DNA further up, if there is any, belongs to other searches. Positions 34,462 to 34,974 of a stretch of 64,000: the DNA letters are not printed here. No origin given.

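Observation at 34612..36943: Eukaryotic-like protein-kinase-fold giant protein preceded by a small AbrB-type protein, inside a toxin-antitoxin-rich islet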

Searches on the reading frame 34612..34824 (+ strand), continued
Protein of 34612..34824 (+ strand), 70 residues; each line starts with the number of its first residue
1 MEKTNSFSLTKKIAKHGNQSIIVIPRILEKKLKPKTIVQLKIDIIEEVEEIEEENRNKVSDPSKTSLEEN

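Call 108: search_protein_families(library=ncbifam, proteins=[P0167, P0168, P0169, P0170, P0172, P0175, P0187, P0205, P0263, P0257], max_evalue=1)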
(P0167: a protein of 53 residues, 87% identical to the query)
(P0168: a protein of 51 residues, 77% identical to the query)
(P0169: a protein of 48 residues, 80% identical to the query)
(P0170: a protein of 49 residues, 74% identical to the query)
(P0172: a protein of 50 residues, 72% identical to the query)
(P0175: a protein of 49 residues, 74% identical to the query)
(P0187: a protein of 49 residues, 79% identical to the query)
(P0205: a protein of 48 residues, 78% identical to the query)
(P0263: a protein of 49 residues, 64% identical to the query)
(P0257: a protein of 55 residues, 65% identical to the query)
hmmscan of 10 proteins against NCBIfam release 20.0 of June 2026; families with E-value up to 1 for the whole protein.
P0167 (53 aa): 0 families

P0168 (51 aa): 0 families

P0169 (48 aa): 0 families

P0170 (49 aa): 1 family
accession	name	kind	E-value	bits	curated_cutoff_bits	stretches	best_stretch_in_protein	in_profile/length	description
TIGR01394.1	TypA_BipA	equivalog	0.029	12.6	757.3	1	4-47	106-148/594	translational GTPase TypA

P0172 (50 aa): 1 family
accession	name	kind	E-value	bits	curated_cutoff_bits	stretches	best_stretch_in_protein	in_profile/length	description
NF033496.0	DUF2080_fam_acc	subfamily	0.053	13.1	22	1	5-24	2-21/34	DUF2080 family transposase-associated protein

P0175 (49 aa): 1 family
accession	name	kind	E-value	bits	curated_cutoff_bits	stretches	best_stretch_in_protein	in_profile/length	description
NF052488.1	TAtMazEAgrob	equivalog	0.049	13.8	130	1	5-43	2-40/87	type II toxin-antitoxin system antitoxin MazE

P0187 (49 aa): 2 families
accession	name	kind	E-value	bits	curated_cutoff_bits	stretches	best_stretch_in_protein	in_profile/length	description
TIGR01394.1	TypA_BipA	equivalog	0.00056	18.3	757.3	1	1-48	102-148/594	translational GTPase TypA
NF007583.0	PRK10218.1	equivalog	0.042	11.8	1260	1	1-44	106-148/607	ribosome-dependent GTPase TypA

P0205 (48 aa): 0 families

P0263 (49 aa): 0 families

P0257 (55 aa): 2 families
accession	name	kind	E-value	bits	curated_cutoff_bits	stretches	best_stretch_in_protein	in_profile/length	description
TIGR01394.1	TypA_BipA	equivalog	0.032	12.5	757.3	1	2-46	103-147/594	translational GTPase TypA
NF007583.0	PRK10218.1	equivalog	0.072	11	1260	1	4-43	109-147/607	ribosome-dependent GTPase TypA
